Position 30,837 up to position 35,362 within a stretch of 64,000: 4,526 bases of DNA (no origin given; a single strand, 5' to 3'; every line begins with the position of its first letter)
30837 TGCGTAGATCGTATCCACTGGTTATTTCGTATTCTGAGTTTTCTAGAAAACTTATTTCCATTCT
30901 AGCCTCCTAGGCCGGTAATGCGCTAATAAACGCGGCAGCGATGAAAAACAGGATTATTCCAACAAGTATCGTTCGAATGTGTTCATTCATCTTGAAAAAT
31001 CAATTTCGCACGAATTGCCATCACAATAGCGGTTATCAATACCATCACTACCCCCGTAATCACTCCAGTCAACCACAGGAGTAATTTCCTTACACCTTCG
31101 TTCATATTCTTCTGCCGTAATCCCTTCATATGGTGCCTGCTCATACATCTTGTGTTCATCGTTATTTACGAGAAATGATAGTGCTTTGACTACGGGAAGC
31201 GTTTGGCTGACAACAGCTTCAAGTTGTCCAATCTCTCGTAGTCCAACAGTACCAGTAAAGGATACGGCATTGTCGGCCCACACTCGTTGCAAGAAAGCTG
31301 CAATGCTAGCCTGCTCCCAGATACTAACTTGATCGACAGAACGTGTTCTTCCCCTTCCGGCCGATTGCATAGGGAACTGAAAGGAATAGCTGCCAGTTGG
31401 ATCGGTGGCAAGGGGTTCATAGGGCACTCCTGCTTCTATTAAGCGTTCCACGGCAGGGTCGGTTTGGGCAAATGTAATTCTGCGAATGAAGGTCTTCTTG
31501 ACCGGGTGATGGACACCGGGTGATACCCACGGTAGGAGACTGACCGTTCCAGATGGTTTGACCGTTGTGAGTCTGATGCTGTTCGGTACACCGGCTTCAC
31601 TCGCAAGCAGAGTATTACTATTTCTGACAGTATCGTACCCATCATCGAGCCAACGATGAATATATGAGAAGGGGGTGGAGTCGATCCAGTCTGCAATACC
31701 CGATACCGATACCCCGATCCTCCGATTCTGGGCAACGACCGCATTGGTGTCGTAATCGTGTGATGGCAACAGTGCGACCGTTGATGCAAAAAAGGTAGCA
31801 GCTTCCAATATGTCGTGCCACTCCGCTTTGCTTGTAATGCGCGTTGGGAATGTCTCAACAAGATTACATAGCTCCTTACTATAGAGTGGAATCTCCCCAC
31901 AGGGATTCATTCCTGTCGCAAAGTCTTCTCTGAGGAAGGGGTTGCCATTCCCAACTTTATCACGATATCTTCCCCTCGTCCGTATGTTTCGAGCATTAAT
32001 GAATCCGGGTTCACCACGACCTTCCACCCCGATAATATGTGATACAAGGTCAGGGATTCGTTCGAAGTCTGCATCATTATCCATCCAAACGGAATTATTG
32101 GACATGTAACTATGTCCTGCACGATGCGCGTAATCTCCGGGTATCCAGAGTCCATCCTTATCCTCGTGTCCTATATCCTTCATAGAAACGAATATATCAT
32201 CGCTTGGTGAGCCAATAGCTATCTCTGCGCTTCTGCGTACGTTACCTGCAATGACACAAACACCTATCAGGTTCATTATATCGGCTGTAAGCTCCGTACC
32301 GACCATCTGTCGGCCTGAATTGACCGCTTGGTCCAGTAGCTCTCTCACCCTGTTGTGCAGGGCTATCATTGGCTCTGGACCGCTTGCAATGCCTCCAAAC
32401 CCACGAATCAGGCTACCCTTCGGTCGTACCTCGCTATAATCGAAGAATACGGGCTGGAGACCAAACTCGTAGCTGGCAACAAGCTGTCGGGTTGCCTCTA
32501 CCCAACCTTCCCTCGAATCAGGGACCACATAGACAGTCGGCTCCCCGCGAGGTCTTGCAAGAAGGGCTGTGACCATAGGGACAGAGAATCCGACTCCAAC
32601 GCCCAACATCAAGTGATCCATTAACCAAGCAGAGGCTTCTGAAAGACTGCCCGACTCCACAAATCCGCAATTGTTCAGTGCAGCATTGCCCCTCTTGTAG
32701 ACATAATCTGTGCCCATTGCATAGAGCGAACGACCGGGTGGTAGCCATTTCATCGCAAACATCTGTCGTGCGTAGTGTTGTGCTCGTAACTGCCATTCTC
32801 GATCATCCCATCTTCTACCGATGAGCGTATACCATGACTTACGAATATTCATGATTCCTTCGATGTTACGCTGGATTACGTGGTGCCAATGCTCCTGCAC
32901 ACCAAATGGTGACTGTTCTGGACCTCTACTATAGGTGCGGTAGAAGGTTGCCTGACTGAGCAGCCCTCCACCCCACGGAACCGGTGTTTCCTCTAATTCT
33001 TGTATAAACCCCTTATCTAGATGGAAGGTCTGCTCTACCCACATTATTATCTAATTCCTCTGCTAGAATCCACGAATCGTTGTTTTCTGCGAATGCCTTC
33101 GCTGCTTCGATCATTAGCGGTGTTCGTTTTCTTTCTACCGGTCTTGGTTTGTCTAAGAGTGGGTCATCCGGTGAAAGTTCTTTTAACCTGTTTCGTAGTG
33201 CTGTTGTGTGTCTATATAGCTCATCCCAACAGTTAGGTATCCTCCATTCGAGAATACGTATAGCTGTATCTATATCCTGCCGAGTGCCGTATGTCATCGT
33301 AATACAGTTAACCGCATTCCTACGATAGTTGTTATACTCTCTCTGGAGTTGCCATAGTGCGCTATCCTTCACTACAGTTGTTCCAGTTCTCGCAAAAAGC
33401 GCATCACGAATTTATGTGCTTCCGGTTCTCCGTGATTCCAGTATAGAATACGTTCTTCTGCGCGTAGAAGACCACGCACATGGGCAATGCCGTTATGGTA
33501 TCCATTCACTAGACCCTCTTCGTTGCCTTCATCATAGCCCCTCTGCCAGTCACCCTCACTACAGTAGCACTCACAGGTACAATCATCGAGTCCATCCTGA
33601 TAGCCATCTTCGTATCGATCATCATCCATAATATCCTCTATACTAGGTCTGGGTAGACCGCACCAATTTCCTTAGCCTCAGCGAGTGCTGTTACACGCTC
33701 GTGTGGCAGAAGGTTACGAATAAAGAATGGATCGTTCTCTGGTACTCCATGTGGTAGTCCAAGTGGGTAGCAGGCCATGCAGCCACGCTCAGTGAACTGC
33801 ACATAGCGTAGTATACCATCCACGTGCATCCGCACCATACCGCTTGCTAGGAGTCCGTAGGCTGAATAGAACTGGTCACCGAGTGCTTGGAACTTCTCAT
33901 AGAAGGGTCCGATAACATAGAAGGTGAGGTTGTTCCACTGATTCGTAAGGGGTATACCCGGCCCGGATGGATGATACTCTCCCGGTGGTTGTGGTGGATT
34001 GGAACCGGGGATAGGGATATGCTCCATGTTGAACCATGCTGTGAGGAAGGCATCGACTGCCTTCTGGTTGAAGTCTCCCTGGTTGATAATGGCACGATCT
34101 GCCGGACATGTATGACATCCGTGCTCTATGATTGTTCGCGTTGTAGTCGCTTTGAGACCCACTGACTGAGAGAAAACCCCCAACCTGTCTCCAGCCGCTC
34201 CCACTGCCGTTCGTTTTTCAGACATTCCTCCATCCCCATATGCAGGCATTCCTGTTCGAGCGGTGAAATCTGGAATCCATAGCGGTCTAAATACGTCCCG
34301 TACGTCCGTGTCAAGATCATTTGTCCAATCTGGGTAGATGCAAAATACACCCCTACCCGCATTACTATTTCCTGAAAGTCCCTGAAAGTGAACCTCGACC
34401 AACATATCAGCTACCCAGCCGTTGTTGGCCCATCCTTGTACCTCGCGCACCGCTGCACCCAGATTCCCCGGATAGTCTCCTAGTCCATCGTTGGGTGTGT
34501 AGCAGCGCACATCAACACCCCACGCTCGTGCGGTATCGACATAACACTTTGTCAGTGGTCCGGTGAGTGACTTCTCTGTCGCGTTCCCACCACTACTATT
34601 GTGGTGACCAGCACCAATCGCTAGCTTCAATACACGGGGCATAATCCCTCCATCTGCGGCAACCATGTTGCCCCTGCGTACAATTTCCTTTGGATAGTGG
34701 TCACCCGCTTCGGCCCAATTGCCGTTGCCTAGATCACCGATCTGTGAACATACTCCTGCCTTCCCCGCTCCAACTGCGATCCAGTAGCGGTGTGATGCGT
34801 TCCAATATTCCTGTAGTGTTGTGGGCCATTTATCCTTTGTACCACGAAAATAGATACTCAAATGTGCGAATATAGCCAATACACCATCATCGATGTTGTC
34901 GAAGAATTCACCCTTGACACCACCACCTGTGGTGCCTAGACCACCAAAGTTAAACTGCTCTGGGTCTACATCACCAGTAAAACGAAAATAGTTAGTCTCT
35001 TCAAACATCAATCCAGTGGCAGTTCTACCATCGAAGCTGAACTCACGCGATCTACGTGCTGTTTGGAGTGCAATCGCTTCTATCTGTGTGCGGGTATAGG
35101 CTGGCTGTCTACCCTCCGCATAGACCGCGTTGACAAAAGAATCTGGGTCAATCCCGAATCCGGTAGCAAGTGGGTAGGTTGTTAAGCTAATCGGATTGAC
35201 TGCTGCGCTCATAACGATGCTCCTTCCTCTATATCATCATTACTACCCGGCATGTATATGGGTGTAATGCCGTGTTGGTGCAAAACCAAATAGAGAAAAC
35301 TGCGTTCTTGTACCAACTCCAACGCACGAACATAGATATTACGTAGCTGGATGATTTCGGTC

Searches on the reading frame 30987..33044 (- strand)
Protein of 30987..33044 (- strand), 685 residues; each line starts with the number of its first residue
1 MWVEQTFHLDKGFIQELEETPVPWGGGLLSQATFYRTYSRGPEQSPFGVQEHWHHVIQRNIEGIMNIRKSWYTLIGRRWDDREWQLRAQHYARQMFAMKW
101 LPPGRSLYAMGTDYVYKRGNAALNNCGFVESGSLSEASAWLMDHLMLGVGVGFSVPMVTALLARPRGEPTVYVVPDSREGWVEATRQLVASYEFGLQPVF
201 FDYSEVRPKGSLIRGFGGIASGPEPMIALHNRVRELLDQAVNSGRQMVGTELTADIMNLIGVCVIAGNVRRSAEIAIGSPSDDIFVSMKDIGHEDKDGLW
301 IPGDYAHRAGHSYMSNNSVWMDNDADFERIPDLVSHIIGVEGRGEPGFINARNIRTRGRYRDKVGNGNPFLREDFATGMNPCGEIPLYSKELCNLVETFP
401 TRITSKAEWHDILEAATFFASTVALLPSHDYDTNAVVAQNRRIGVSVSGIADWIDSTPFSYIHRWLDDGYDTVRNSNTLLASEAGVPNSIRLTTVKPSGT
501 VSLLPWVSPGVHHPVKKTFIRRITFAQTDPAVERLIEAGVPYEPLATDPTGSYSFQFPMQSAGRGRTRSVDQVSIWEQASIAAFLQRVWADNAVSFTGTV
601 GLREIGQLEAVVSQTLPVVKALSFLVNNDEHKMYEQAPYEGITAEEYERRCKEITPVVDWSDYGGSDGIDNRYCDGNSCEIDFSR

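Call 16: find_related_loci(query=window:30987-33044:-, collection=viral_contigs, flank=10000)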
Query window:30987-33044:- (685 aa) in viral_contigs; peptide patterns used: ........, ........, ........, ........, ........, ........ (x = any residue, [..] = any of these).
6 stretches matched a pattern; 2 encode a relative of the query (tblastn E <= 1e-3); 2 distinct loci.
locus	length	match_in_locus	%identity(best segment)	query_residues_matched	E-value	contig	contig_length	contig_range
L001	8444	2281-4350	75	3-683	0e+0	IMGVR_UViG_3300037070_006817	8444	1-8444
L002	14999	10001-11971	47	3-681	0e+0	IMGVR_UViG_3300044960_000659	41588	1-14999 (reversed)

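Call 28: find_homologous_proteins(query=window:30987-33044:-, max_evalue=1e-100)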
Query window:30987-33044:- (685 aa): 6422 proteins with E <= 1e-100 among 8000 candidates; the best 120 are listed.
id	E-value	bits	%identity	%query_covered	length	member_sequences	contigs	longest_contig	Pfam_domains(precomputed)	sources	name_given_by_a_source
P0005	0.0e+0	1522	94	100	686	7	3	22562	PF02867.21,PF17975.7,PF21995.2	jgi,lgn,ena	-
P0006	0.0e+0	1201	75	99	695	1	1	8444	PF02867.21,PF17975.7,PF21995.2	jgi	jgi:ribonucleoside-diphosphate reductase alpha chain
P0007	0.0e+0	1153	72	100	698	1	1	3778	PF02867.21,PF17975.7,PF21995.2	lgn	-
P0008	0.0e+0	1140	73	100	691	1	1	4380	PF17975.7,PF21995.2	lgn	-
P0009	0.0e+0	1126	70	100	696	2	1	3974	PF02867.21,PF17975.7,PF21995.2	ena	-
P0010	0.0e+0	1108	70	100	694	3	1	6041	PF02867.21,PF17975.7,PF21995.2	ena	-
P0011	0.0e+0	1106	70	100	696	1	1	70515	PF17975.7,PF21995.2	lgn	-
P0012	0.0e+0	1082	69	100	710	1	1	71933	PF02867.21,PF17975.7,PF21995.2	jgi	jgi:ribonucleoside-triphosphate reductase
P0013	2.1e-298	1010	65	99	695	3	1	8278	PF02867.21,PF17975.7,PF21995.2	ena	-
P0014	3.4e-298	1009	65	99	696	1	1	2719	PF02867.21,PF17975.7,PF21995.2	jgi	jgi:ribonucleoside-triphosphate reductase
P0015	1.4e-294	997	65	98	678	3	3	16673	PF17975.7,PF21995.2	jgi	jgi:ribonucleoside-diphosphate reductase alpha chain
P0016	1.5e-293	994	64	99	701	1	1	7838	PF02867.21,PF17975.7,PF21995.2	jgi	jgi:ribonucleoside-triphosphate reductase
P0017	1.2e-290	984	65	99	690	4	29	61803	PF02867.21,PF17975.7,PF21995.2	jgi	jgi:ribonucleoside-triphosphate reductase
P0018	4.1e-288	976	63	99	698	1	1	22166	PF02867.21,PF17975.7,PF21995.2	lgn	-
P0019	2.2e-286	970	63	99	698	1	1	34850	PF17975.7,PF21995.2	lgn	-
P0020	4.2e-284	963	62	99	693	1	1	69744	PF02867.21,PF17975.7,PF21995.2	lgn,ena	-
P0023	3.4e-266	903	60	99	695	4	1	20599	PF02867.21,PF17975.7,PF21995.2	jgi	jgi:ribonucleoside-triphosphate reductase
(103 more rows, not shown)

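Call 29: find_encoding_contigs(protein=P0011, flank=10000, max_places=1)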
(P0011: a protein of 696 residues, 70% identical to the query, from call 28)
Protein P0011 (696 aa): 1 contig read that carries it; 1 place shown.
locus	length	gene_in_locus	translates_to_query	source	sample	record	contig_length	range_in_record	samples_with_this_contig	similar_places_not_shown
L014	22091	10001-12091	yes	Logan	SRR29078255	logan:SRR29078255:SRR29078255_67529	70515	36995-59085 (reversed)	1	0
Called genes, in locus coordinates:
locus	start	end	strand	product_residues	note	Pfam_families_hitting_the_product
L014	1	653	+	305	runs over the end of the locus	PF13481:AAA_25, PF03796:DnaB_C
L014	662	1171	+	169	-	-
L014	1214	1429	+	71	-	-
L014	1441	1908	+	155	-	PF14359:DUF4406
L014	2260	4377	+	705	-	PF01612:DNA_pol_A_exo1, PF00476:DNA_pol_A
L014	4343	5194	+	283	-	-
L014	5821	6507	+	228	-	PF12705:PDDEXK_1 (weak)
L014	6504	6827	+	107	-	-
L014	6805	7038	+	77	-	-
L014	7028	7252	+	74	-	-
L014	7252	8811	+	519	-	-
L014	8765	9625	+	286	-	PF02511:Thy1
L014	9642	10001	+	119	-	-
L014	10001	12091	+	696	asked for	PF17975:RNR_Alpha, PF21995:RNR-II_ins_dom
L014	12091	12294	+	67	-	-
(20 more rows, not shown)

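Call 30: find_encoding_contigs(protein=P0012, flank=10000, max_places=1)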
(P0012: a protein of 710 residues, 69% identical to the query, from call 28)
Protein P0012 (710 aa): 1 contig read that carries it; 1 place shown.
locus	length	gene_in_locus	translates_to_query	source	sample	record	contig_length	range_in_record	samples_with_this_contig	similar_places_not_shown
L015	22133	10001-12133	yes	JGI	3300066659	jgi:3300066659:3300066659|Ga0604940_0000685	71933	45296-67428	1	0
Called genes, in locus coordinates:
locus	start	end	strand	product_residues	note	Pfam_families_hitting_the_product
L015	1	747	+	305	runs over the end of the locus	PF13481:AAA_25, PF03796:DnaB_C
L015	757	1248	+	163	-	-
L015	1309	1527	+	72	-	-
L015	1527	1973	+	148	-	PF14359:DUF4406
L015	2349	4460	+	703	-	PF01612:DNA_pol_A_exo1, PF00476:DNA_pol_A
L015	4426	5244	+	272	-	-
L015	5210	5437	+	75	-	-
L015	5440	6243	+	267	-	PF12705:PDDEXK_1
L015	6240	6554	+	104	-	-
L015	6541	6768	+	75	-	-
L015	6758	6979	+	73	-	-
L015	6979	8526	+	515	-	-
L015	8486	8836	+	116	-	-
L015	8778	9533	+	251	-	PF02511:Thy1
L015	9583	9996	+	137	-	-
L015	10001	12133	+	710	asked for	PF17975:RNR_Alpha, PF21995:RNR-II_ins_dom, PF02867:Ribonuc_red_lgC (faint)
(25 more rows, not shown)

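Call 31: find_encoding_contigs(protein=P0017, flank=10000, max_places=2)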
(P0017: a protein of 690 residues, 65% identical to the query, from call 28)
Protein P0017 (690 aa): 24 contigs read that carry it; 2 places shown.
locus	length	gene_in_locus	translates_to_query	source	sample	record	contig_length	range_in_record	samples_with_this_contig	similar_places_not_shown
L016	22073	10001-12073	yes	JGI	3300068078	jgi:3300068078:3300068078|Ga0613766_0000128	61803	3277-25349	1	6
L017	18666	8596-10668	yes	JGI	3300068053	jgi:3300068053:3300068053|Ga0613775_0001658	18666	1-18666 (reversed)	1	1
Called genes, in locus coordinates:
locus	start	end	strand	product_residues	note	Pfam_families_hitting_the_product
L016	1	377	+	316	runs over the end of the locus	PF13481:AAA_25, PF03796:DnaB_C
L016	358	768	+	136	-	-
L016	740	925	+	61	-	-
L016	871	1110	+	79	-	-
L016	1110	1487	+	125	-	PF14359:DUF4406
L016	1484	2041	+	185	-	PF13238:AAA_18 (weak), PF21448:DNMK (faint)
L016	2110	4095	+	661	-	PF01612:DNA_pol_A_exo1, PF00476:DNA_pol_A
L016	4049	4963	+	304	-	PF01807:Zn_ribbon_DnaG (weak), PF13155:Toprim_2 (weak)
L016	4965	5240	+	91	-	-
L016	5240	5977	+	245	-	PF12705:PDDEXK_1 (weak)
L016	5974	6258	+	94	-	-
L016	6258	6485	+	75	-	-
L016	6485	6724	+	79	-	-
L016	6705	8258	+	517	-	PF01832:Glucosaminidase (weak)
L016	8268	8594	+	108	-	-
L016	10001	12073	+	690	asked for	PF17975:RNR_Alpha, PF21995:RNR-II_ins_dom, PF02867:Ribonuc_red_lgC (faint)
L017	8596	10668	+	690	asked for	PF17975:RNR_Alpha, PF21995:RNR-II_ins_dom, PF02867:Ribonuc_red_lgC (faint)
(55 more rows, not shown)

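Call 32: find_encoding_contigs(protein=P0020, flank=10000, max_places=1)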
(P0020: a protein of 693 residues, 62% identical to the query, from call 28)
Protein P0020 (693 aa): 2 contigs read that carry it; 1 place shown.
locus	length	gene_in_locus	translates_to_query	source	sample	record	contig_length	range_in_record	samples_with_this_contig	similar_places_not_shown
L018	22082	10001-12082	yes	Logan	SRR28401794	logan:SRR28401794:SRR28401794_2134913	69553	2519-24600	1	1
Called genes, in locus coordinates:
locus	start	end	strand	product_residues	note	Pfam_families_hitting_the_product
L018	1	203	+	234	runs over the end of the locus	-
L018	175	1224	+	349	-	PF13481:AAA_25, PF03796:DnaB_C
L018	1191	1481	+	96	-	-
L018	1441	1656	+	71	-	-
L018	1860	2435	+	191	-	PF14359:DUF4406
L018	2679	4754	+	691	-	PF01612:DNA_pol_A_exo1, PF00476:DNA_pol_A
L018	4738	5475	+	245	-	-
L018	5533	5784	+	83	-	-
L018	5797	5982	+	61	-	-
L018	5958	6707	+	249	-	PF12705:PDDEXK_1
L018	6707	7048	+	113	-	-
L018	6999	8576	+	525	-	-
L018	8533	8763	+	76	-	-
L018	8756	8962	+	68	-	-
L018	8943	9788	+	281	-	PF02511:Thy1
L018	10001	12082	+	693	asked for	PF17975:RNR_Alpha, PF21995:RNR-II_ins_dom, PF02867:Ribonuc_red_lgC (faint)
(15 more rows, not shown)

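Call 44: find_encoding_contigs(protein=P0019, flank=10000, max_places=1)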
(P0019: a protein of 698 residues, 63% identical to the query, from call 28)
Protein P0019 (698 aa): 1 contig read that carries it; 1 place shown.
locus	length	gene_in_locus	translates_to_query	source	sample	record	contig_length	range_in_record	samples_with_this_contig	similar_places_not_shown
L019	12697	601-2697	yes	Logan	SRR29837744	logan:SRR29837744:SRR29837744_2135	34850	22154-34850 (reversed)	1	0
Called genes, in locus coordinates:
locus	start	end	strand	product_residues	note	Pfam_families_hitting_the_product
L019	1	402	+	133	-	?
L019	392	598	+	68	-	-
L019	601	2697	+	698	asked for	PF17975:RNR_Alpha, PF21995:RNR-II_ins_dom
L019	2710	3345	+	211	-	-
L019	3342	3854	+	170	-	PF22769:DCD, PF00692:dUTPase (weak)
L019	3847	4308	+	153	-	-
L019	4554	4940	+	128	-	-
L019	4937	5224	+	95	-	-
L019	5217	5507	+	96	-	-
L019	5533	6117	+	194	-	-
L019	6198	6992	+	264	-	-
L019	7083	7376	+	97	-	-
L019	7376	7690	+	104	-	-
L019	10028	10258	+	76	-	-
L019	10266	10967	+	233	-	PF23802:DUF7178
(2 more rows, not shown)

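Call 45: find_encoding_contigs(protein=P0018, flank=10000, max_places=1)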
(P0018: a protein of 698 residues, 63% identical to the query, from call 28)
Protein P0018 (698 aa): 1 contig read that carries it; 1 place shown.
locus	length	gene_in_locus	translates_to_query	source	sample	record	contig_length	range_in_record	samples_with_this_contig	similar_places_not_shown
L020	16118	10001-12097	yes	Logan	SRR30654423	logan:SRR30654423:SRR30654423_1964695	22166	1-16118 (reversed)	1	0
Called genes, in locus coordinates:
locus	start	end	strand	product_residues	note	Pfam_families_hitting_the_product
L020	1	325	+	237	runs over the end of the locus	-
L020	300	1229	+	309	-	PF13481:AAA_25, PF03796:DnaB_C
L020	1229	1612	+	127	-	-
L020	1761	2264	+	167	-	PF14359:DUF4406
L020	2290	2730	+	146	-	-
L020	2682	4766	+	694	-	PF01612:DNA_pol_A_exo1, PF00476:DNA_pol_A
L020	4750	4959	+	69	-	PF23835:DUF7205 (weak)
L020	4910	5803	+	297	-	PF01751:Toprim (weak), PF13155:Toprim_2 (weak), PF13662:Toprim_4 (weak)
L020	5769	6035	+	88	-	-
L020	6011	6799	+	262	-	PF12705:PDDEXK_1 (weak)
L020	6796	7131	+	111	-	-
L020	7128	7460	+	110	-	-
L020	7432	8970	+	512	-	PF01510:Amidase_2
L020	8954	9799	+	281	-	PF02511:Thy1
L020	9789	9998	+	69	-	-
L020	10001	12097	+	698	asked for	PF17975:RNR_Alpha, PF21995:RNR-II_ins_dom, PF02867:Ribonuc_red_lgC (faint)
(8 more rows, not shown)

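Call 46: find_encoding_contigs(protein=P0023, flank=10000, max_places=1)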
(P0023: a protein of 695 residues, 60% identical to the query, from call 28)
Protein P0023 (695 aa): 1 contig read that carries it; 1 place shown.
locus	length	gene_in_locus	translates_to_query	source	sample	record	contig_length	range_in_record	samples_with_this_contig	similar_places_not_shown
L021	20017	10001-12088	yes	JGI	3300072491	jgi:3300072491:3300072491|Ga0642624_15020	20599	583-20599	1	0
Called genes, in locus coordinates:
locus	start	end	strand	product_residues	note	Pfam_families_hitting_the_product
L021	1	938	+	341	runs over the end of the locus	PF13481:AAA_25, PF03796:DnaB_C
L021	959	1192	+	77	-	-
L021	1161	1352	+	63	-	-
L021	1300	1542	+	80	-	-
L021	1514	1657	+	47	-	-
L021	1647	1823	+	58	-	-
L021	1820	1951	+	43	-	-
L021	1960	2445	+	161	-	PF14359:DUF4406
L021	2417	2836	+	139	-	-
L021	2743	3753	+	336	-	PF01612:DNA_pol_A_exo1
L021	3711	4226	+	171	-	PF00476:DNA_pol_A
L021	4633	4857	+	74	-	PF00476:DNA_pol_A (weak)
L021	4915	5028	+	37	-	-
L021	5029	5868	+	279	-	PF13155:Toprim_2 (weak)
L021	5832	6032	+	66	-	-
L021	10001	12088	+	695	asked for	PF17975:RNR_Alpha, PF21995:RNR-II_ins_dom, PF02867:Ribonuc_red_lgC (faint)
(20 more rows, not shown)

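Call 47: find_encoding_contigs(protein=P0015, flank=10000, max_places=1)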
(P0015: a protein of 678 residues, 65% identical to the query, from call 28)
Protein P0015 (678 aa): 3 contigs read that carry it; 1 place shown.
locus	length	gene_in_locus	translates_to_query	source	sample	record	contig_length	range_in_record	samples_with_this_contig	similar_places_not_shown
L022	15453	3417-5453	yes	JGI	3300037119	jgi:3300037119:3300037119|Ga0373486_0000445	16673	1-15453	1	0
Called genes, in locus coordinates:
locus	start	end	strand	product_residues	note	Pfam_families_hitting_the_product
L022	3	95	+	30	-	?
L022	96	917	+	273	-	PF12705:PDDEXK_1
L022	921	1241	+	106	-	-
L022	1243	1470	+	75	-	-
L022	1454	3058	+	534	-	-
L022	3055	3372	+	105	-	-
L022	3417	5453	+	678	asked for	PF17975:RNR_Alpha, PF21995:RNR-II_ins_dom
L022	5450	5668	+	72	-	-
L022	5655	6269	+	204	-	-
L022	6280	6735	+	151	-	PF22769:DCD, PF00692:dUTPase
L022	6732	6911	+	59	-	-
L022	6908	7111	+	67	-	-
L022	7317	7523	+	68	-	-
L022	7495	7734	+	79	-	-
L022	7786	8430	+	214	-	-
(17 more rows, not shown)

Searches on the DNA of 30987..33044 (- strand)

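Call 104: search_rna_families(sources=[L014, L015, L016, L018, L019, L022], threshold=gathering)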
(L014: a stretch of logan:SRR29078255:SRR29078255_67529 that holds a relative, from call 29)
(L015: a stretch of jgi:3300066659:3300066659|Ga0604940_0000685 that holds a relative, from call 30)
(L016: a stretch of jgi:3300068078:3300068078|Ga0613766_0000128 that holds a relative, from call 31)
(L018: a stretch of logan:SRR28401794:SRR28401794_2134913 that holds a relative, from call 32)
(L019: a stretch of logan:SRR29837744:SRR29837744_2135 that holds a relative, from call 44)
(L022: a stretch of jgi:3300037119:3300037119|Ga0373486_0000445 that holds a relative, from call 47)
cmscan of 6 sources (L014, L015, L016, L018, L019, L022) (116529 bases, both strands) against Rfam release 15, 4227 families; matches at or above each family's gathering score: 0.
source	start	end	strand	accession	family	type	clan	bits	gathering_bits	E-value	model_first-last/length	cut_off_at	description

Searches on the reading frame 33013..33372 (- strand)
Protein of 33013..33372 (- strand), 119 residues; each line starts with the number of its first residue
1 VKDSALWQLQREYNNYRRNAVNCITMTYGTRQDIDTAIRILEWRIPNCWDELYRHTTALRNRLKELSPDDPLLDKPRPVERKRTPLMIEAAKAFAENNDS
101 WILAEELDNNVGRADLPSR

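Call 92: search_protein_families(library=pfam, proteins=[window:33013-33372:-], max_evalue=1)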
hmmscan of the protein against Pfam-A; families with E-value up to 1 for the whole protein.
window:33013-33372:- (119 aa): 1 family
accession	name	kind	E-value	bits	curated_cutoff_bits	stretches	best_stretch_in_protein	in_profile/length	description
PF19998.4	fvmX1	-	0.31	10.5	27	0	58-101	103-143/269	FtsH ternary system domain X1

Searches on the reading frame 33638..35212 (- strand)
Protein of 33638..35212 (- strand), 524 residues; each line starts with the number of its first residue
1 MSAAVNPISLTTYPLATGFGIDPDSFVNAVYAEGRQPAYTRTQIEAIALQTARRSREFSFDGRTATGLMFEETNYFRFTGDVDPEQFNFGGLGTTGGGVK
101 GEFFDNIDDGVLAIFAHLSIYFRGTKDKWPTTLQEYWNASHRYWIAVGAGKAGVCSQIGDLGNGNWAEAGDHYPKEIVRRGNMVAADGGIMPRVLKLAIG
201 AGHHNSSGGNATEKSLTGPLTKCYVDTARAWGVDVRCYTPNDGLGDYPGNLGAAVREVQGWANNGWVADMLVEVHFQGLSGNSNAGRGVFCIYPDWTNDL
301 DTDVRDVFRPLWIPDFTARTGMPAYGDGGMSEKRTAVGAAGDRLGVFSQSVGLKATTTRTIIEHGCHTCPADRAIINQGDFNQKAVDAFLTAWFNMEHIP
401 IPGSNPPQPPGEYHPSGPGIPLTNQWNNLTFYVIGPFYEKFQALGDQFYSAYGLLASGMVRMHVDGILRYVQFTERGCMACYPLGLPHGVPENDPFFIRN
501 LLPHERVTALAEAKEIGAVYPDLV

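Call 22: search_protein_families(library=pfam, proteins=[window:33638-35212:-], max_evalue=0.01)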
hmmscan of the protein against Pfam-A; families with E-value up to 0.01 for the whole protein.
window:33638-35212:- (524 aa): 0 families

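Call 27: find_related_loci(query=A2, collection=viral_contigs, flank=10000)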
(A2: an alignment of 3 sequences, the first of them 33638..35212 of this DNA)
Query A2 (524 aa) in viral_contigs; peptide patterns used: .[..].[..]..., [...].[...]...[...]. (x = any residue, [..] = any of these).
62 stretches matched a pattern; 2 encode a relative of the query (tblastn E <= 1e-3); 2 distinct loci.
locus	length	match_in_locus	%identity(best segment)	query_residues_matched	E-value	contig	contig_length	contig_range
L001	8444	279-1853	56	8-523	0e+0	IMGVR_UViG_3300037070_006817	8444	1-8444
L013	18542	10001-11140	37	11-392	2e-54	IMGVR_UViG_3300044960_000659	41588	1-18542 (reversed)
